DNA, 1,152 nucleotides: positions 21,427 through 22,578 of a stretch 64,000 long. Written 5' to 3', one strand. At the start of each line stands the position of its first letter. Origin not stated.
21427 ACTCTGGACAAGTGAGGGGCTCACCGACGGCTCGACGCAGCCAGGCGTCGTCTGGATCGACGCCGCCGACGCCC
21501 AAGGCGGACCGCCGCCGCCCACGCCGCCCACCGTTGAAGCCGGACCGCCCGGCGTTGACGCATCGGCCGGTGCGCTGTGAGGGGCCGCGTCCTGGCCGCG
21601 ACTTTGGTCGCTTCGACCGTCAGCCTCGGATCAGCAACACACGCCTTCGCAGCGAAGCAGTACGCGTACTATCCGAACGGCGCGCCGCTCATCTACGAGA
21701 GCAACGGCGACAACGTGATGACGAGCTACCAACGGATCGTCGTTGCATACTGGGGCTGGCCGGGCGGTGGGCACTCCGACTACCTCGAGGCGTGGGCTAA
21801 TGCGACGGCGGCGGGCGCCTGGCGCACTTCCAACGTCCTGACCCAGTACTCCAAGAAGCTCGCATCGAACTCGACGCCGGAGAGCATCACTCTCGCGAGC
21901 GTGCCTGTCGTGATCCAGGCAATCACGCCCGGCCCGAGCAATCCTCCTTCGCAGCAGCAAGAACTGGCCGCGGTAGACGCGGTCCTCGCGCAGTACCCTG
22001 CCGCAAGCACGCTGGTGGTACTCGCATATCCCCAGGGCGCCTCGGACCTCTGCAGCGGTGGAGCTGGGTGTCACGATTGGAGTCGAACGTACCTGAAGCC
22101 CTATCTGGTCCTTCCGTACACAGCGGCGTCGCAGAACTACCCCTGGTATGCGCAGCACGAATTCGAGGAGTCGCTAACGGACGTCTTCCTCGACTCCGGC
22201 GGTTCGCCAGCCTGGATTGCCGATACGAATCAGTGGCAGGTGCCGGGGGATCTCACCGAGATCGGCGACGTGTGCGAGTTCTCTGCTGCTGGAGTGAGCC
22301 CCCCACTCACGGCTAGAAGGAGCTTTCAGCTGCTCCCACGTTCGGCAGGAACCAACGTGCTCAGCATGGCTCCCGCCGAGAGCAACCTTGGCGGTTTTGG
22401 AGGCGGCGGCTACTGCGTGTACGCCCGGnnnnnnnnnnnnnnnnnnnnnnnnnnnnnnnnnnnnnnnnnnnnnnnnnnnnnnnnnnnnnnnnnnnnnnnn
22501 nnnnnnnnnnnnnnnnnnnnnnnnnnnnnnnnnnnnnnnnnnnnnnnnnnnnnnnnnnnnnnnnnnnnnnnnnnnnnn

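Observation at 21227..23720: Lower-GC island encoding a secreted three-gene module with a Trp-rich beta-propeller lectin-like protein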

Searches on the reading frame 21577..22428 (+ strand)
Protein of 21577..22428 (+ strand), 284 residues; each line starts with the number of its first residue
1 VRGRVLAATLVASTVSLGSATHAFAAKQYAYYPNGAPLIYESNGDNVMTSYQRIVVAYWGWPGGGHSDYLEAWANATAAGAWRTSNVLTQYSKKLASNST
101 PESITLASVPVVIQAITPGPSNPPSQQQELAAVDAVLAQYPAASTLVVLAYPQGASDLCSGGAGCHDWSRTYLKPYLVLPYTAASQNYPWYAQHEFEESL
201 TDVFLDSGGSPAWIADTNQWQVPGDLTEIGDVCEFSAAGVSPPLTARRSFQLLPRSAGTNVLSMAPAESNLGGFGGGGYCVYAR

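Call 22: search_solved_structures(query=A3, max_evalue=10, show_alignments=3)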
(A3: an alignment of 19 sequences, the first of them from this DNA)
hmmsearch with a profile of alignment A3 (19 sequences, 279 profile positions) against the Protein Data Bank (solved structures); distinct sequences matched with E-value up to 10: 4.
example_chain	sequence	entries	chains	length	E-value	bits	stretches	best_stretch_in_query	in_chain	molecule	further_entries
4z8n_A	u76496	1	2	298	0.13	14.9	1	100-178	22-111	Reticulocyte-binding protein 2a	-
5elk_A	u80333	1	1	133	0.16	14.6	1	219-254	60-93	RING finger protein unkempt homolog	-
1dvv_A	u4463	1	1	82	0.54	12.8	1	73-140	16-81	CYTOCHROME C551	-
1vkh_A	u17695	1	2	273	0.7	12.5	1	24-112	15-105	putative serine hydrolase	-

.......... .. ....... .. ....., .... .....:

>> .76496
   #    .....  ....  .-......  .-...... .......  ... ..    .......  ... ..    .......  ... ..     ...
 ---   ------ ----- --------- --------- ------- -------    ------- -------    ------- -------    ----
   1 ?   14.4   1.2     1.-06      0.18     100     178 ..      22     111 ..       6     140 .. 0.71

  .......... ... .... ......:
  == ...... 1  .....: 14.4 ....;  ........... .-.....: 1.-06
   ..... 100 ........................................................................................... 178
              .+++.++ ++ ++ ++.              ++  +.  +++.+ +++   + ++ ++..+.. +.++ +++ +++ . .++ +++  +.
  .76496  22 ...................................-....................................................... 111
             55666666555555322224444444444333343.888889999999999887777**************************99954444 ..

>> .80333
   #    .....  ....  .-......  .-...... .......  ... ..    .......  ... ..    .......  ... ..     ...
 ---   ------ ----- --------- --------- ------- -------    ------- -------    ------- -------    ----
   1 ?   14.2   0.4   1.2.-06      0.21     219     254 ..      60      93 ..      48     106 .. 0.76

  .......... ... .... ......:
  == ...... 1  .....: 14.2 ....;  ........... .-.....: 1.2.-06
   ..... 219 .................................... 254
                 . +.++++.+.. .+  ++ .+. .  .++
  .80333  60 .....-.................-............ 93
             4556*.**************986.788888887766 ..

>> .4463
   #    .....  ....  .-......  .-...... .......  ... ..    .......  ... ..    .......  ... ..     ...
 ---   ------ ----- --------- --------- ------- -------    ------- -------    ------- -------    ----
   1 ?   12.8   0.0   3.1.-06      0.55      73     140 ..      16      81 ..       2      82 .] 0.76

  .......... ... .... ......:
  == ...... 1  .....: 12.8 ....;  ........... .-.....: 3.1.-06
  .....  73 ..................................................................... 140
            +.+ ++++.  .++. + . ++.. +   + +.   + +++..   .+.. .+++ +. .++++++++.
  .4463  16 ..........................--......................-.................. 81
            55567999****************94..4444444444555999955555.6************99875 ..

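Call 23: search_protein_families(library=pfam, alignment_id=A3, max_evalue=10)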
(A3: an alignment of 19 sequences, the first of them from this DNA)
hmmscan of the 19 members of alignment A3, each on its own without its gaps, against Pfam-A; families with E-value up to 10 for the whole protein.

A. member 1, seq(284 aa): 0 families

B. families by the number of members that match (of 19 scanned): 2 families
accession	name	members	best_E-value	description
PF13288.12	DXPR_C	1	0.051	DXP reductoisomerase C-terminal domain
PF05510.18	Sarcoglycan_2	1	0.057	Sarcoglycan alpha/epsilon N-terminal domain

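Call 24: find_homologous_proteins(query=A3, max_evalue=0.001)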
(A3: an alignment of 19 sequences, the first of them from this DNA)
Query A3 (19 sequences) (284 aa, profile of the alignment): 2 proteins with E <= 0.001 among 8000 candidates.
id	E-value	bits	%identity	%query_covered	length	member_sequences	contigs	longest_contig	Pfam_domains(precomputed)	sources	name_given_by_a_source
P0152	8.6e-36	142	26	65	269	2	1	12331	-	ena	-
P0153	7.4e-7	47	28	14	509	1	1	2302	-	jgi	jgi:hypothetical protein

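Call 44: predict_structure(alignment_id=A3)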
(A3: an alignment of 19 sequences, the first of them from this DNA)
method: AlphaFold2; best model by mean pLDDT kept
length: 284 residues; sequences in the alignment: 19
mean_pLDDT: 70.9   pTM: 0.75
mean pLDDT of the five models: 70.9, 61.9, 61.1, 60.4, 59.8
residues with pLDDT >= 90: 43; 70-90: 115; 50-70: 83; < 50: 43
segments of 3 or more residues with pLDDT < 50: 1-6, 13-33, 219-224, 237-242
pLDDT, mean of each block of 10 residues (from residue 1): 47 45 35 58 67 91 74 78 54 56 71 90 91 95 89 81 84 90 72 85 69 63 59 57 61 87 76 60 65
secondary structure, 60 per line:
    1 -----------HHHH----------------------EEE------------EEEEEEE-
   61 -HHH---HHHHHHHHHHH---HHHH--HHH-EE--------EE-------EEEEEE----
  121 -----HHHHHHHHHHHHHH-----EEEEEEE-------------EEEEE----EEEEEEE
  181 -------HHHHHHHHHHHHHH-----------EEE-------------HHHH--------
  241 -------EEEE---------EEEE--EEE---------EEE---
elements in order: H12-15 E38-40 E53-59 H68-78 H82-85 E111-116 H126-139 E145-151 E165-169 E174-180 H188-201 E213-215 H229-232 E248-251 E261-264 E267-269 E279-281

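Call 54: fold_search(model_id=the predicted structure, library=pdb)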
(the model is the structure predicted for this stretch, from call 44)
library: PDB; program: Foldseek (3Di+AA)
matches with E <= 10: 487; with E <= 0.001: 0
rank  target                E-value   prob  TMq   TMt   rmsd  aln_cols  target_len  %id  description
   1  3lea_A                6.3e-03  0.84  0.28  0.30  10.5       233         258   14  Crystal structure of the catalytic domain of TACE with Isoindolinone-biphenyl-hydantoin inhibitor (released 2010-12-08)
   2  3l0v_A                6.3e-03  0.72  0.27  0.30  10.9       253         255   12  Crystal structure of catalytic domain of TACE with the first hydantoin inhibitor occupying the S1' pocket (released 2010-03-02)
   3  2ddf_A                7.1e-03  0.75  0.29  0.32  10.7       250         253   13  Crystal structure of TACE in complex with TAPI-2 (released 2006-03-14)
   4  3o64_A                1.1e-02  0.72  0.28  0.30   9.9       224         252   13  Crystal structure of catalytic domain of TACE with 2-(2-Aminothiazol-4-yl)pyrrolidine-Based Tartrate Diamides (released 2011-04-20)
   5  9q7y_B                1.2e-02  0.85  0.29  0.15   8.6       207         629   12  Zymogen ADAM17- iRhom1 Cytoplasmic Deletion (365) Complex Bound by the MEDI3622 Fab (released 2026-04-01)
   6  2fv5_A                1.4e-02  0.63  0.29  0.31  10.7       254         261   12  Crystal structure of TACE in complex with IK682 (released 2006-07-04)
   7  3b2z_A                1.6e-02  0.93  0.31  0.30   5.8       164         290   20  Crystal Structure of ADAMTS4 (apo form) (released 2007-12-25)
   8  3edz_A                1.6e-02  0.72  0.29  0.31   9.9       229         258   14  Crystal structure of catalytic domain of TACE with hydroxamate inhibitor (released 2008-09-23)
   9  3kmc_A                1.9e-02  0.63  0.28  0.30  10.2       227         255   13  Crystal structure of catalytic domain of TACE with tartrate-based inhibitor (released 2009-12-22)
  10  3lgp_A                2.0e-02  0.60  0.28  0.30   9.7       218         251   13  Crystal structure of catalytic domain of tace with benzimidazolyl-thienyl-tartrate based inhibitor (released 2010-07-28)
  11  3cki_A                2.2e-02  0.60  0.29  0.32   9.8       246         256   12  Crystal structure of the TACE-N-TIMP-3 complex (released 2008-08-05)
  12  1zxc_B                2.2e-02  0.57  0.29  0.31  10.5       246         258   14  Crystal structure of catalytic domain of TNF-alpha converting enzyme (TACE) with inhibitor (released 2005-09-27)
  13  8wem_A                2.3e-02  0.95  0.32  0.26   6.8       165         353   11  Bacteroides fragilis toxin 1 (released 2024-09-25)
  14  3l0t_A                2.3e-02  0.57  0.27  0.30  10.1       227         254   13  Crystal structure of catalytic domain of TACE with hydantoin inhibitor (released 2010-03-02)
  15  1bkc_E                2.6e-02  0.60  0.28  0.30   9.7       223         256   13  CATALYTIC DOMAIN OF TNF-ALPHA CONVERTING ENZYME (TACE) (released 1999-06-22)
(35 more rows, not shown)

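Call 55: search_protein_families(library=pfam, proteins=[P0152, P0153], max_evalue=1)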
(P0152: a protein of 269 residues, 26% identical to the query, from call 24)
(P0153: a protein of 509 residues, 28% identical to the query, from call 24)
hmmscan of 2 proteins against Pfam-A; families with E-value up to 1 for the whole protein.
P0152 (269 aa): 0 families

P0153 (509 aa): 0 families

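Call 56: find_homologous_proteins(query=P0152, max_evalue=0.001)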
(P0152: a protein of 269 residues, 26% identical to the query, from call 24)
Query P0152 (269 aa): 4037 proteins with E <= 0.001 among 5933 candidates; the best 120 are listed.
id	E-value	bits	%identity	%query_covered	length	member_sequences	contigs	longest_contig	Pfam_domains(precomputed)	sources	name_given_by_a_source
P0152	6.3e-179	612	100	100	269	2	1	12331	-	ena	-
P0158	1.6e-112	394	66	100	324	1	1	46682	-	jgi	jgi:hypothetical protein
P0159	1.6e-111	390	65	100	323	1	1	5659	-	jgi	jgi:hypothetical protein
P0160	8.5e-98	345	63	99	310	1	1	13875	-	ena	-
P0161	1.6e-95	338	59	99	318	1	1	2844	-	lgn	-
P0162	4.0e-94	333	62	99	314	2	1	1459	-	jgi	jgi:hypothetical protein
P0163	1.0e-89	319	59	99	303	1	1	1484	-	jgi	jgi:hypothetical protein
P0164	1.2e-89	319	59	99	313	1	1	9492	-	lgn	-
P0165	2.5e-88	314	59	98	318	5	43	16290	-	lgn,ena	-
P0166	5.0e-86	307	57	99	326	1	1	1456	-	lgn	-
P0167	8.7e-85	303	56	97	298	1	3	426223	-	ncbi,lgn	-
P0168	3.1e-82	294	57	96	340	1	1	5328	-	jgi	jgi:serine protease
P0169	2.9e-81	291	54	96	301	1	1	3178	-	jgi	jgi:serine protease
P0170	3.1e-80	288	56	93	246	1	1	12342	-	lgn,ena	-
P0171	1.4e-79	286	55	97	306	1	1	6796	-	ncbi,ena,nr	ncbi:MAG: hypothetical protein JO359_15645 [Candidatus Eremiobacteraeota bacterium]|nr:hypothetical 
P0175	2.8e-76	275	60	88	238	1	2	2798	PF04674.18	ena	-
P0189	5.0e-72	261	56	93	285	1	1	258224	-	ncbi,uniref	ncbi:hypothetical protein ABH935_004509 [Catenulispora sp. GAS73]|uniref:hypothetical protein n=1 Ta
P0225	1.7e-68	249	56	89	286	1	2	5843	PF04674.18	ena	-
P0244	1.9e-67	246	53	90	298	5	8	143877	-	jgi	jgi:serine protease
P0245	1.9e-67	246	57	88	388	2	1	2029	PF05345.19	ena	-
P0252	2.9e-67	245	55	88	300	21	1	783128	-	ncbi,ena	-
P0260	6.4e-67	244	50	96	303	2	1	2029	PF04674.18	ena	-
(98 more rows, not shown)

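Call 57: search_protein_families(library=pfam, proteins=[P0175, P0225, P0260, P0158, P0167, P0189, P0252, P0245], max_evalue=1)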
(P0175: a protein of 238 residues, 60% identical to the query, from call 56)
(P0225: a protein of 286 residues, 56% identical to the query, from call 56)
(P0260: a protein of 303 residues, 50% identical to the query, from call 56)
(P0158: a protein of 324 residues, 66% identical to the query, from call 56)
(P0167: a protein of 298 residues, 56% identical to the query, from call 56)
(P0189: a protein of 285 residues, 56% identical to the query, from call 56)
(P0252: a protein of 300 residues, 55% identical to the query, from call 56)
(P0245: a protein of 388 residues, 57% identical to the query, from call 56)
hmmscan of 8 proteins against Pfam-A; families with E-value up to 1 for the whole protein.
P0175 (238 aa): 1 family
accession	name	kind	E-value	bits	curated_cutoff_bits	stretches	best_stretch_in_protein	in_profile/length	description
PF04674.17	Phi_1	-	3.8e-08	33.5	25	1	14-155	1-149/276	Phosphate-induced protein 1 conserved region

P0225 (286 aa): 1 family
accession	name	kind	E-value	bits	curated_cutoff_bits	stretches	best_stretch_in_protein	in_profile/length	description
PF04674.17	Phi_1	-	1.5e-05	24.9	25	2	221-257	186-225/276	Phosphate-induced protein 1 conserved region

P0260 (303 aa): 1 family
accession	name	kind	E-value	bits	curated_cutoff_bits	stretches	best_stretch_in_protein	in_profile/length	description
PF04674.17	Phi_1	-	4e-06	26.9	25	1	67-270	1-224/276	Phosphate-induced protein 1 conserved region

P0158 (324 aa): 0 families

P0167 (298 aa): 1 family
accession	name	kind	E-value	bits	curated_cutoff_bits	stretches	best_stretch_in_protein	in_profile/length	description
PF04674.17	Phi_1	-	0.0015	18.4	25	1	108-217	53-158/276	Phosphate-induced protein 1 conserved region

P0189 (285 aa): 1 family
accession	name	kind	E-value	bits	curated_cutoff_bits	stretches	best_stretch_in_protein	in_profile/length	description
PF04674.17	Phi_1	-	0.00018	21.4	25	1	219-255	185-224/276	Phosphate-induced protein 1 conserved region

P0252 (300 aa): 1 family
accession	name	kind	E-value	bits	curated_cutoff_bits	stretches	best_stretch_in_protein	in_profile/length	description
PF04674.17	Phi_1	-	3.4e-05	23.8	25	1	118-271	53-225/276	Phosphate-induced protein 1 conserved region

P0245 (388 aa): 2 families
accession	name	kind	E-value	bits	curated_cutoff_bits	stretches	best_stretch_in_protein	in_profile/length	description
PF05345.18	He_PIG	-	1.1e-11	45.5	24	1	298-384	4-94/96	Putative Ig domain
PF24267.1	HVO_1552_C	-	0.052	14.2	27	1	22-85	23-86/98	HVO_1552, C-terminal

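Call 72: search_protein_families(library=ncbifam, proteins=[P0152, P0158, P0167, P0189, P0252, P0168, P0244], max_evalue=1)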
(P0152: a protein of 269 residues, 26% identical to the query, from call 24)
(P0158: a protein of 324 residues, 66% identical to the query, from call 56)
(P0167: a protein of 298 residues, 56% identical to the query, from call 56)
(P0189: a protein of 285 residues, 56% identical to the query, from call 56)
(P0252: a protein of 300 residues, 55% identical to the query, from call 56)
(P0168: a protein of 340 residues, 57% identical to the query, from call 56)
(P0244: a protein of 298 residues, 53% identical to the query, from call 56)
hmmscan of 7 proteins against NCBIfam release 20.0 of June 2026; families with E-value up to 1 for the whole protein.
P0152 (269 aa): 0 families

P0158 (324 aa): 1 family
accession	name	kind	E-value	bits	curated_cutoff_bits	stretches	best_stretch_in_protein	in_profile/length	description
NF010433.1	PRK13859.1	equivalog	0.095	12.5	60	1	10-27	5-22/55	type IV secretion system lipoprotein VirB7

P0167 (298 aa): 0 families

P0189 (285 aa): 0 families

P0252 (300 aa): 0 families

P0168 (340 aa): 0 families

P0244 (298 aa): 2 families
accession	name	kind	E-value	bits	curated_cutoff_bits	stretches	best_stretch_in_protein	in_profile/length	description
NF047847.2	SS_mature_LptM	equivalog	0.014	15.4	27.7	1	4-22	4-22/31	LPS translocon maturation chaperone LptM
NF002988.0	PRK03731.1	equivalog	0.21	11.3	161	1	102-150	76-124/174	shikimate kinase AroL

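Call 73: search_solved_structures(query=A4, max_evalue=10, show_alignments=2)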
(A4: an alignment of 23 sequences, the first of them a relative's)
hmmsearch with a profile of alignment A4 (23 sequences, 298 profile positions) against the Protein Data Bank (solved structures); distinct sequences matched with E-value up to 10: 1.
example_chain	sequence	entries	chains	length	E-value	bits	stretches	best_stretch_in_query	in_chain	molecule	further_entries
3bu7_A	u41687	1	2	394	1.9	10.7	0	234-278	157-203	Gentisate 1,2-dioxygenase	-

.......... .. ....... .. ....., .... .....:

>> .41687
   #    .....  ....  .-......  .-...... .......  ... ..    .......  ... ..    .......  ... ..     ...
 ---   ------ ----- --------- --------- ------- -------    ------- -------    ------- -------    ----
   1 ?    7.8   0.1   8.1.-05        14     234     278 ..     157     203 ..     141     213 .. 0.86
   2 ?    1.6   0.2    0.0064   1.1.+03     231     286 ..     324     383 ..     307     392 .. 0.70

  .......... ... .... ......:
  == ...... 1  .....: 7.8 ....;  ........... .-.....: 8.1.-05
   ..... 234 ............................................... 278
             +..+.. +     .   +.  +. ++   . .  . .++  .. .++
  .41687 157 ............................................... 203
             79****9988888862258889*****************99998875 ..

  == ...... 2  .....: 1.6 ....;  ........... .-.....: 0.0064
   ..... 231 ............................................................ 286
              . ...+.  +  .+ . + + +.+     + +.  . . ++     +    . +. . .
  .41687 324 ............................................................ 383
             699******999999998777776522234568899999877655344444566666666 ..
